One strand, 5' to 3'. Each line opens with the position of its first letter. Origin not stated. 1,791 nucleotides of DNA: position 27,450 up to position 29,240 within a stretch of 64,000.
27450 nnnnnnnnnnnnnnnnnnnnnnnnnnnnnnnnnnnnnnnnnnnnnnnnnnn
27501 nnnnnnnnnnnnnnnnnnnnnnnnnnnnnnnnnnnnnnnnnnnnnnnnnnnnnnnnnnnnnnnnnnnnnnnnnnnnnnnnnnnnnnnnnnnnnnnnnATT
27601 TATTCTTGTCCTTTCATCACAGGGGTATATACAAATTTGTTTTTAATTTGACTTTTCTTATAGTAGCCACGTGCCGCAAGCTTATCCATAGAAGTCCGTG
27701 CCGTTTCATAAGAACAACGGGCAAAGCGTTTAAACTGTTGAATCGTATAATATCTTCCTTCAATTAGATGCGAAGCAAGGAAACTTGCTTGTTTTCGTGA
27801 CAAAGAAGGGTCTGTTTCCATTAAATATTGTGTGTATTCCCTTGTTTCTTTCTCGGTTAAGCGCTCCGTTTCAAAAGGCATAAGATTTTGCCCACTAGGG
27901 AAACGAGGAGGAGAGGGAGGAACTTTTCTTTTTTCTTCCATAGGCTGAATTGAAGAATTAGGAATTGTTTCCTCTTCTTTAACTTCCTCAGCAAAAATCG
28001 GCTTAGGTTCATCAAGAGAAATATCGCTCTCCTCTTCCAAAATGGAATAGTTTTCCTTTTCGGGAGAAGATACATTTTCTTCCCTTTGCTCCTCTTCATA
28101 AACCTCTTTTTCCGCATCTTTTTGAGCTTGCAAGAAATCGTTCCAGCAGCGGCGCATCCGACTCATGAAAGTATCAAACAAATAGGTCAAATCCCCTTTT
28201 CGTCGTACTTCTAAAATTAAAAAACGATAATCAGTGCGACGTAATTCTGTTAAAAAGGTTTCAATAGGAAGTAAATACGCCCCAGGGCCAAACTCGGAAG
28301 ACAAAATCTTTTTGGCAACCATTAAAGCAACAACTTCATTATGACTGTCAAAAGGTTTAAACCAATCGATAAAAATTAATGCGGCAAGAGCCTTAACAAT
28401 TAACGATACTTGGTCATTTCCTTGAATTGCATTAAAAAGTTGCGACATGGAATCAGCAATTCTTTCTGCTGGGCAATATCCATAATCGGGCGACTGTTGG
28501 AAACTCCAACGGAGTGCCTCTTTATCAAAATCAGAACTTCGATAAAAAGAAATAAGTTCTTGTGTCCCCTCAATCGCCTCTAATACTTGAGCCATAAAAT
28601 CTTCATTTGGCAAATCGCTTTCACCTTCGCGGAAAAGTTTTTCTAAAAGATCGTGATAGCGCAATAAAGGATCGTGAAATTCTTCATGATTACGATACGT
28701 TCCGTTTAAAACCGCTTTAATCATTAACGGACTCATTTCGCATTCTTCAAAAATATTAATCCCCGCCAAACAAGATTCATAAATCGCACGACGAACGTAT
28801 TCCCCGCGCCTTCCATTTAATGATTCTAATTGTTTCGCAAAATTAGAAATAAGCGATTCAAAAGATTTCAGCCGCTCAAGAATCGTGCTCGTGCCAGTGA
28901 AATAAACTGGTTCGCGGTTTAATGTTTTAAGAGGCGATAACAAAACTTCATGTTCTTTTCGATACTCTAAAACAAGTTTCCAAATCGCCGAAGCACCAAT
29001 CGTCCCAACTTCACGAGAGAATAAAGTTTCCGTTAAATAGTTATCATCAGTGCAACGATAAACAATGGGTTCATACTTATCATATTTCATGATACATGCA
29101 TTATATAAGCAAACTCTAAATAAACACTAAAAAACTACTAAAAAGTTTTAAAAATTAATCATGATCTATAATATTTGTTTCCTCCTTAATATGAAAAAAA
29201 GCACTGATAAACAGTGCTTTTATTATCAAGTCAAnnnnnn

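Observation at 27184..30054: Three-gene insertion into the conserved lepA–hemW–hrcA array, including a degenerate Fic-fold/wHTH protein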

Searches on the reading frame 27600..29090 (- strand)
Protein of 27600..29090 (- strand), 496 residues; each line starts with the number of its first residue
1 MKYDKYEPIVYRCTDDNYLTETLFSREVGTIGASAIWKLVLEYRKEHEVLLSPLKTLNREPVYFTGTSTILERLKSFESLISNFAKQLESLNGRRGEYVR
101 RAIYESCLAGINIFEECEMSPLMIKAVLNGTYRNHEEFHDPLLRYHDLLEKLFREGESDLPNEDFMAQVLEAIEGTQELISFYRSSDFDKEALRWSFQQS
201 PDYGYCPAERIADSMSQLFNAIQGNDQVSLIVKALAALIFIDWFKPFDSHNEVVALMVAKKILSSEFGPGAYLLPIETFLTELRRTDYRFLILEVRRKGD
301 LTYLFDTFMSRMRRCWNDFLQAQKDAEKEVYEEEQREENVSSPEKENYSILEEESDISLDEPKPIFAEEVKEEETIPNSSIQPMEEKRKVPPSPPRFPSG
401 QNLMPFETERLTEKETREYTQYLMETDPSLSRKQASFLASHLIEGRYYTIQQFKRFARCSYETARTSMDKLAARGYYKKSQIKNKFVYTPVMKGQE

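Call 3: search_protein_families(library=pfam, proteins=[window:27600-29090:-], max_evalue=1)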
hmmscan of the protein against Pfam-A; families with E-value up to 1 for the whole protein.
window:27600-29090:- (496 aa): 2 families
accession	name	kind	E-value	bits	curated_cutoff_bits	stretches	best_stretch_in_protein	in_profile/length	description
PF02661.23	Fic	-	0.0022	19.2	24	1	199-263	30-93/93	Fic/DOC family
PF03965.22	Penicillinase_R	-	0.0072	17.1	22.6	1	457-494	31-68/115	Penicillinase repressor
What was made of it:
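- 27603..27860 (-): C-terminal winged helix-turn-helix (residues 411-496): recognition helix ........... and wing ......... It is basic (net +7) and of fixed length. Pfam Penicillinase_R gives a weak hit at 457-494 (call 3).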

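Call 4: search_protein_families(library=ncbifam, proteins=[window:27600-29090:-], max_evalue=1)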
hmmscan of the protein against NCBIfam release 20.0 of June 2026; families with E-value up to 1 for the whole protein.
window:27600-29090:- (496 aa): 0 families

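Call 6: find_homologous_proteins(query=window:27600-29090:-, max_evalue=0.001)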
Query window:27600-29090:- (496 aa): 397 proteins with E <= 0.001 among 8000 candidates; the best 120 are listed.
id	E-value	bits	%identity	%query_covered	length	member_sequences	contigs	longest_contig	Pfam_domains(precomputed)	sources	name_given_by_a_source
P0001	0.0e+0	1115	100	100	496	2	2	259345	-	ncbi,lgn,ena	-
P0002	9.7e-154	531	50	99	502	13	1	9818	-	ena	-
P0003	1.5e-143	497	48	99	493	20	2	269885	-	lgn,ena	-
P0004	2.7e-143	496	50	99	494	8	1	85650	-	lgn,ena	-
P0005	6.2e-143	495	49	99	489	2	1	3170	PF02661.24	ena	-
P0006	9.7e-85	303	34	97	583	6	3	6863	-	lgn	-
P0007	1.6e-84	303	32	76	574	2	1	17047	-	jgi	jgi:Fic family protein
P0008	6.2e-84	301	36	65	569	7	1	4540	-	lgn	-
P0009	2.6e-83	299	33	97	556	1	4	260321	PF02661.24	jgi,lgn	jgi:Fic family protein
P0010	2.9e-83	299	32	67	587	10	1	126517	-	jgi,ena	-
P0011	7.7e-83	297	35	97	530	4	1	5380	PF02661.24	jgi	jgi:Fic family protein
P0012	1.2e-82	297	35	97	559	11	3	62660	-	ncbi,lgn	-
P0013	2.9e-82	295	39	92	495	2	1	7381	-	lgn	-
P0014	3.2e-82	295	38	97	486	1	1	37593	-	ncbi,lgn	-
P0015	4.8e-82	295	36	97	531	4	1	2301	-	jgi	jgi:Fic family protein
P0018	1.2e-80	290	35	97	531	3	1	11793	PF02661.24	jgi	jgi:Fic family protein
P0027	5.2e-76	275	34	97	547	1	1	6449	PF02661.24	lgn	-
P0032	1.2e-72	263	33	97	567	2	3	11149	PF02661.24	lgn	-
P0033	1.5e-72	263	30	77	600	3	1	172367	PF02661.24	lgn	-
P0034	1.5e-72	263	35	97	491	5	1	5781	PF02661.24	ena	-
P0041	7.4e-71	258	34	98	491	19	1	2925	PF02661.24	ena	-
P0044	1.6e-70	257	32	68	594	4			PF02661.24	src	-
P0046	1.9e-70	256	32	97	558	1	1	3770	PF02661.24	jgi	jgi:Fic family protein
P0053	2.6e-69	253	33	98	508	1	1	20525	PF02661.24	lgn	-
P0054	1.2e-68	250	34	98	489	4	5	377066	PF02661.24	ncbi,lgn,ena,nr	ncbi:MAG: Fic family protein [Bacillota bacterium]|nr:Fic family protein [Bacillota bacterium]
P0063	9.2e-68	247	31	72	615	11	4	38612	PF02661.24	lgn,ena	-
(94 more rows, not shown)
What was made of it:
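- On Fic/Fido superfamily: Some homologues carry a precomputed PF02661 hit (call 6).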

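Call 8: find_related_loci(query=A1, collection=genome_contigs, flank=6000)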
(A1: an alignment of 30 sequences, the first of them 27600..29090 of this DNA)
Query A1 (496 aa) in genome_contigs; peptide patterns used: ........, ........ (x = any residue, [..] = any of these).
455 stretches matched a pattern; 429 encode a relative of the query (tblastn E <= 1e-3); the best 80 are kept; 80 distinct loci.
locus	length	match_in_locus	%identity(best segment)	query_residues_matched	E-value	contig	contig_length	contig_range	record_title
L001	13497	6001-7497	50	4-495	3e-158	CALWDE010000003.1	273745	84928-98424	MAG: uncultured Bacilli bacterium isolate E17__bin75 genome assembly, contig: E17__k127_2277815, whole genome shotgun se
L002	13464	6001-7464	48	7-495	1e-141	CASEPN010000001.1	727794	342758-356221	uncultured Firmicutes bacterium isolate A62_L1_378378_idba_bin.70 genome assembly, contig: A62_L1_378378_idba_bin.70.fa_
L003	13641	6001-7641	35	14-495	2e-87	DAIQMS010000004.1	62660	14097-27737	MAG TPA_asm: Bacillota bacterium isolate CTOTU1908 NODE_109_length_62660_cov_162.686798, whole genome shotgun sequence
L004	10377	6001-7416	38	14-493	2e-84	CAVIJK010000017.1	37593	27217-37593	bacterium isolate H07616-L1_cleanbin_000030 genome assembly, contig: Spades_H07616-L1_contig_651, whole genome shotgun s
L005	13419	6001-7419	36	10-495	3e-80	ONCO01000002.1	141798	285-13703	uncultured Erysipelotrichaceae bacterium isolate RUG187 genome assembly, contig: scaffold_35, whole genome shotgun seque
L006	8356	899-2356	38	12-494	2e-80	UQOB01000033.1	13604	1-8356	uncultured Mollicutes bacterium isolate UMGS482 genome assembly, contig: NODE_477_length_13604_cov_5.50572, whole genome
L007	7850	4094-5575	35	14-496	2e-79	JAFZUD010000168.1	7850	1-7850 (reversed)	MAG: Bacilli bacterium isolate RGIG8100 Water_buffalos_Rumen-3__c1514872, whole genome shotgun sequence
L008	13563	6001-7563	33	1-489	4e-77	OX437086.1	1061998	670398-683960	uncultured Firmicutes bacterium isolate A89_L4_363363_idba_bin.166 genome assembly, chromosome: 1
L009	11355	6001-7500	34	14-496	1e-76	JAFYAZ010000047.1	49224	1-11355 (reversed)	MAG: Bacilli bacterium isolate RGIG6926 Sheep_Rumen-5__c1801460, whole genome shotgun sequence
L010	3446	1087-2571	34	14-496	7e-77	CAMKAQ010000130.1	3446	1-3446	MAG: uncultured Bacillales bacterium isolate SRR12081303_bin.85_metaWRAP_v1.3_MAG genome assembly, contig: ERZ12289767.4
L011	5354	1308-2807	34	14-496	3e-76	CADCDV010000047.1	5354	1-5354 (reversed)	MAG: uncultured Erysipelotrichaceae bacterium isolate RUG14554 genome assembly, contig: RUG14554_asm_47, whole genome sh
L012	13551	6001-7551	33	8-495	3e-76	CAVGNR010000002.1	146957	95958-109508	Escherichia coli isolate H07629-L1_cleanbin_000009 genome assembly, contig: Spades_H07629-L1_contig_31, whole genome sho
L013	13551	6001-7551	32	8-495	5e-75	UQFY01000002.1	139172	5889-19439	uncultured Mollicutes bacterium isolate UMGS237 genome assembly, contig: NODE_13_length_139172_cov_5.501506, whole genom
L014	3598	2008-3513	35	14-496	1e-74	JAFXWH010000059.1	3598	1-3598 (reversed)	MAG: Bacilli bacterium isolate RGIG6804 Sheep_Rumen-3__c635297, whole genome shotgun sequence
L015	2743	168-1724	33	2-493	1e-75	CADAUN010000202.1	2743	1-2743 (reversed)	MAG: uncultured Erysipelotrichaceae bacterium isolate RUG13633 genome assembly, contig: RUG13633_asm_202, whole genome s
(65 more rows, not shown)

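Call 13: search_solved_structures(query=A2, max_evalue=1, show_alignments=3)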
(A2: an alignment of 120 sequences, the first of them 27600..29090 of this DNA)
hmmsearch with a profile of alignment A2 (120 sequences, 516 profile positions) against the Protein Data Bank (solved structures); distinct sequences matched with E-value up to 1: 27.
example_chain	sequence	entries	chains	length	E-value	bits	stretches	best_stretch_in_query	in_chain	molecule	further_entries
4rgl_A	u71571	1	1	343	2.1e-12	50.2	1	72-313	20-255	Filamentation induced by cAMP protein Fic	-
8cil_A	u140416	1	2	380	1.4e-11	47.5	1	180-338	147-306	Fic family protein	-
7cb8_A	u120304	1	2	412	5.3e-08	35.7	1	199-311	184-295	Fic-domain containing protein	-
5jj6_A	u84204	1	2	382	7.3e-07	31.9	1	77-343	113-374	Adenosine monophosphate-protein transferase FICD homolog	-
5jj7_A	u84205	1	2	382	1.8e-06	30.7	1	189-343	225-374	Adenosine monophosphate-protein transferase FICD homolog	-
7b7z_A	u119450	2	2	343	5.1e-05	25.9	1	94-263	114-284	Protein adenylyltransferase FICD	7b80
6i7j_A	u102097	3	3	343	5.1e-05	25.9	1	94-263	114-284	Adenosine monophosphate-protein transferase FICD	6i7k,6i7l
9vjc_A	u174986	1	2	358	6.6e-05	25.5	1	204-322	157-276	Protein adenylyltransferase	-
6i7g_A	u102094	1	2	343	0.00017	24.1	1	195-263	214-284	Adenosine monophosphate-protein transferase FICD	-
4u04_A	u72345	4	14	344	0.00017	24.1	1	197-263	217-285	Adenosine monophosphate-protein transferase FICD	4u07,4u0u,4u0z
6i7h_A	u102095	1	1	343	0.00018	24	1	193-263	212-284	Adenosine monophosphate-protein transferase FICD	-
6i7i_A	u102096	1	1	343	0.0002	23.9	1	194-263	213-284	Adenosine monophosphate-protein transferase FICD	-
4u0s_A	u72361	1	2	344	0.00025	23.6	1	201-263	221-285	Adenosine monophosphate-protein transferase FICD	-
6zmd_B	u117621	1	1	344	0.00027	23.5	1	191-263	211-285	Protein adenylyltransferase FICD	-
9yz5_A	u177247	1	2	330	0.0003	23.3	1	200-263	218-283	Protein adenylyltransferase FICD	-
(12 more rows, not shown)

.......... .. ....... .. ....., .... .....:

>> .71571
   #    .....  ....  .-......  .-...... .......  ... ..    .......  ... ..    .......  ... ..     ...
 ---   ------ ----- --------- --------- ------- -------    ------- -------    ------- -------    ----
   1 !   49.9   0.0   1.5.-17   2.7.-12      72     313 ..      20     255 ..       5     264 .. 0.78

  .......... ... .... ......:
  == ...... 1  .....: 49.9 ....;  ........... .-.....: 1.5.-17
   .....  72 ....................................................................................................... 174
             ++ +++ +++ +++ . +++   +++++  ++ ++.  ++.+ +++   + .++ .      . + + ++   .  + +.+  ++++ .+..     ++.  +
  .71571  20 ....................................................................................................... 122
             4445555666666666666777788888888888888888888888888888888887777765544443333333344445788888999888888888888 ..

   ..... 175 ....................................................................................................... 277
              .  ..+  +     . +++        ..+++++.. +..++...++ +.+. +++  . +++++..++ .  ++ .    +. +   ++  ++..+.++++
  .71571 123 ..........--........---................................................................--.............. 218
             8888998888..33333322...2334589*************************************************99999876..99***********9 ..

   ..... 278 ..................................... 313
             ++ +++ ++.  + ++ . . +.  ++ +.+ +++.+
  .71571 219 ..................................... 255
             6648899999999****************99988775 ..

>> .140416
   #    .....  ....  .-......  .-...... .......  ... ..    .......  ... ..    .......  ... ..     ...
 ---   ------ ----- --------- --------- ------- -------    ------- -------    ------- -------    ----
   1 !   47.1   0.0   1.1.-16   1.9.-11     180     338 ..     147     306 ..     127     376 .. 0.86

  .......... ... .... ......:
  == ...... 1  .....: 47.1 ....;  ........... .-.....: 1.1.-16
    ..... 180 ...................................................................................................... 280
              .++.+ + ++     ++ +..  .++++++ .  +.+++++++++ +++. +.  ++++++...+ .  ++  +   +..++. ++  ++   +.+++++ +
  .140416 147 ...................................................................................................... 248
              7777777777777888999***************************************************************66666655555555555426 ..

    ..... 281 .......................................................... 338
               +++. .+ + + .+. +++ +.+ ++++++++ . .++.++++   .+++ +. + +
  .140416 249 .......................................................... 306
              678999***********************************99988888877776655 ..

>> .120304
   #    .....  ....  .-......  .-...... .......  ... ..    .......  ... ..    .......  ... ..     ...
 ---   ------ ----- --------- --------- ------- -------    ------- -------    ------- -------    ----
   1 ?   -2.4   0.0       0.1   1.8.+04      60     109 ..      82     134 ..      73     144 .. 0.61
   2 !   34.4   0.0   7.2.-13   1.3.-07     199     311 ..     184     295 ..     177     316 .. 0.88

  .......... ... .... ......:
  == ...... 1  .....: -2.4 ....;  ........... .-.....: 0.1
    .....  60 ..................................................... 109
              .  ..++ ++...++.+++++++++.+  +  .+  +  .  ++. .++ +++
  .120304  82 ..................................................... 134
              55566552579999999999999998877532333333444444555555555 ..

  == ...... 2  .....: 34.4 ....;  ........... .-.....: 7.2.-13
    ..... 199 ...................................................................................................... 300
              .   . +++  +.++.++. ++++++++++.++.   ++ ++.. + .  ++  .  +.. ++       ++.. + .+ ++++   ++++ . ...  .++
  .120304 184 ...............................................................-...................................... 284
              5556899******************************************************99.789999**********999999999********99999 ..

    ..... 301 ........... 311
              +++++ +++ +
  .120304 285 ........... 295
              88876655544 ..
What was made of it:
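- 27600..29090 (-): FicL: 496-aa catalytically degenerate Fic-fold protein. Residues 8-65 are an N-terminal three-helix plus beta-hairpin domain, 67-341 the Fic core, 342-410 an acidic disordered linker, and 411-496 a basic winged helix. Profile against PDB gives E=2e-12 (call 13).
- Checked: Motif: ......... is residues 245-253 and aligns with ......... of solved Fic proteins (call 13).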

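Call 18: predict_structure(alignment_id=A2)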
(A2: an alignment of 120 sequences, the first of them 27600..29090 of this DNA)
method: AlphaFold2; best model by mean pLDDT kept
length: 496 residues; sequences in the alignment: 120
mean_pLDDT: 89.3   pTM: 0.85
mean pLDDT of the five models: 89.3, 88.2, 87.9, 87.8, 87.3
residues with pLDDT >= 90: 401; 70-90: 22; 50-70: 29; < 50: 44
segments of 3 or more residues with pLDDT < 50: 1-3, 346-361, 366-374, 384-389, 396-405
pLDDT, mean of each block of 10 residues (from residue 1): 79 97 94 95 98 98 98 98 98 95 98 97 96 92 98 96 98 96 97 94 97 98 96 98 98 98 98 98 95 97 98 98 96 90 55 45 48 51 50 50 57 94 96 97 91 97 97 96 95 70
secondary structure, 60 per line:
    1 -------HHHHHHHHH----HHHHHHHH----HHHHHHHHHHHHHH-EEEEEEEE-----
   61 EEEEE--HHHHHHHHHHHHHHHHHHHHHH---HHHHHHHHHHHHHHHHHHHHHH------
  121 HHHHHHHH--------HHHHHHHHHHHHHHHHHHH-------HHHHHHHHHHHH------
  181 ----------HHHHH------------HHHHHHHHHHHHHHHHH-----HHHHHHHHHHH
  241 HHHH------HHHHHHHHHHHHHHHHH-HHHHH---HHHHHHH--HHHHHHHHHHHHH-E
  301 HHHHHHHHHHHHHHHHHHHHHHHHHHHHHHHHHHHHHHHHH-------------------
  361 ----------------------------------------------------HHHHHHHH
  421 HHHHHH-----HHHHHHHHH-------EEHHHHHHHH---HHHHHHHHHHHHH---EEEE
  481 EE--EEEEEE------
elements in order: H8-16 H21-28 H33-46 E48-55 E61-65 H68-89 H93-114 H121-128 H137-155 H163-174 H191-195 H208-224 H230-244 H251-267 H269-273 H277-283 H286-298 H301-341 H413-426 H432-440 H450-457 H461-473 E477-482 E485-490
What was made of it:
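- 27600..29090 (-): AlphaFold2 pLDDT 89.3, pTM 0.85 (call 18).
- On Fic/Fido superfamily: Model pLDDT 89 (call 18).
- On SoFic/CccR-type Fic-wHTH proteins: AlphaFold topology is H-H-H-H-beta-beta at 413-490 (call 18). Residues 8-65 instead form a three-helix plus hairpin domain (call 18).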

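Call 21: fold_search(model_id=the predicted structure, library=pdb)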
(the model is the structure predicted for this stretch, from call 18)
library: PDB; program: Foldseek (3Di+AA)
matches with E <= 10: 1006; with E <= 0.001: 17
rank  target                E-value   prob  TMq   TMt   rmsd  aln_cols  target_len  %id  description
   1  3zec_B                5.4e-07  1.00  0.41  0.53  10.2       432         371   12  Fic protein from SHEWANELLA ONEIDENSIS (E73G mutant) in complex with AMPPNP (released 2013-06-19)
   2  3eqx_B                7.1e-07  1.00  0.41  0.54  10.2       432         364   12  CRYSTAL STRUCTURE OF A FIC FAMILY PROTEIN (SO_4266) FROM SHEWANELLA ONEIDENSIS AT 1.6 A RESOLUTION (released 2008-10-14)
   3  3zcn_A                1.1e-06  1.00  0.41  0.53  10.1       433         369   12  Fic protein from SHEWANELLA ONEIDENSIS in complex with ATP (released 2013-06-19)
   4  3zec_A                2.2e-06  1.00  0.40  0.52  10.1       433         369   12  Fic protein from SHEWANELLA ONEIDENSIS (E73G mutant) in complex with AMPPNP (released 2013-06-19)
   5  3eqx_A                2.5e-06  1.00  0.42  0.54   9.9       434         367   12  CRYSTAL STRUCTURE OF A FIC FAMILY PROTEIN (SO_4266) FROM SHEWANELLA ONEIDENSIS AT 1.6 A RESOLUTION (released 2008-10-14)
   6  8cil_B                1.0e-05  1.00  0.40  0.55  12.5       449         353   11  Crystal structure of Coxiella burnetii Fic protein 2 (released 2023-11-15)
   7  4rgl                  2.2e-05  1.00  0.38  0.55  11.9       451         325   14  Crystal structure of a Fic family protein (Dde_2494) from Desulfovibrio desulfuricans G20 at 2.70 A resolution (released 2014-10-29)
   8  8cil_A                3.9e-05  1.00  0.39  0.51  12.1       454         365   10  Crystal structure of Coxiella burnetii Fic protein 2 (released 2023-11-15)
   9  7cb8_A                2.0e-04  1.00  0.41  0.50   9.5       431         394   12  Structure of a FIC-domain protein from Mycobacterium marinum in complex with CDP (released 2021-08-18)
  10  6i7k                  3.1e-04  1.00  0.40  0.55   8.3       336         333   14  Crystal structure of monomeric FICD mutant L258D complexed with MgATP (released 2019-09-25)
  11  6i7l                  5.0e-04  1.00  0.40  0.55   8.2       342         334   14  Crystal structure of monomeric FICD mutant L258D complexed with MgAMP-PNP (released 2019-09-25)
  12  6i7g_B                6.9e-04  1.00  0.43  0.59   5.3       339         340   13  Crystal structure of dimeric wild type FICD complexed with ATP (released 2019-09-25)
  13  7xux_B                6.9e-04  1.00  0.36  0.47   8.2       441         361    9  Crystal structure of a FIC domain containnig protein (released 2022-12-21)
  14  7b7z_A                7.6e-04  1.00  0.40  0.55   6.1       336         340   13  DeAMPylation complex of monomeric FICD and AMPylated BiP (state 1) (released 2021-07-07)
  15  6i7i                  7.6e-04  1.00  0.41  0.57   6.0       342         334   12  Crystal structure of dimeric FICD mutant K256A complexed with MgATP (released 2019-09-25)
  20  7cb8_B                1.5e-03  1.00  0.41  0.50  10.1       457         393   14  Structure of a FIC-domain protein from Mycobacterium marinum in complex with CDP (released 2021-08-18)
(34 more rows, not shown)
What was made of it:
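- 27600..29090 (-): Foldseek top hits are SoFic and CbFic2 (call 21).
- On Fic/Fido superfamily: Foldseek probability 1.0 (call 21). hmmsearch against PDB E=2e-12 (call 13).
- On SoFic/CccR-type Fic-wHTH proteins: Foldseek alignments span about 430 columns of SoFic (call 21).
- Foldseek agrees (call 21); profile against PDB gives E=2e-12 (call 13).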

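Call 24: list_cluster_members(proteins=[window:27600-29090:-, window:27184-27597:-, window:29235-29978:-])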
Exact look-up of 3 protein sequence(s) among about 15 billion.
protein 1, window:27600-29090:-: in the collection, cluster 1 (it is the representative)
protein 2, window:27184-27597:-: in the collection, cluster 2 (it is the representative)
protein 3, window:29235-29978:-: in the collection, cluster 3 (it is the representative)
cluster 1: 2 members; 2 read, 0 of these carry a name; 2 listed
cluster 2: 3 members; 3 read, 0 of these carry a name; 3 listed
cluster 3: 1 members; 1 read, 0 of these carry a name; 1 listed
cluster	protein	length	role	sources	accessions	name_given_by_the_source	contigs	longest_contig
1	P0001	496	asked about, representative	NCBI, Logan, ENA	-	-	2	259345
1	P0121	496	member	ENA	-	-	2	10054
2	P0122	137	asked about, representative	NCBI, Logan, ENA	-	-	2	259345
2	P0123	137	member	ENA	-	-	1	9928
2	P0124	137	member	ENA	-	-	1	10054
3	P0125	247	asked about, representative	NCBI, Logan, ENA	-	-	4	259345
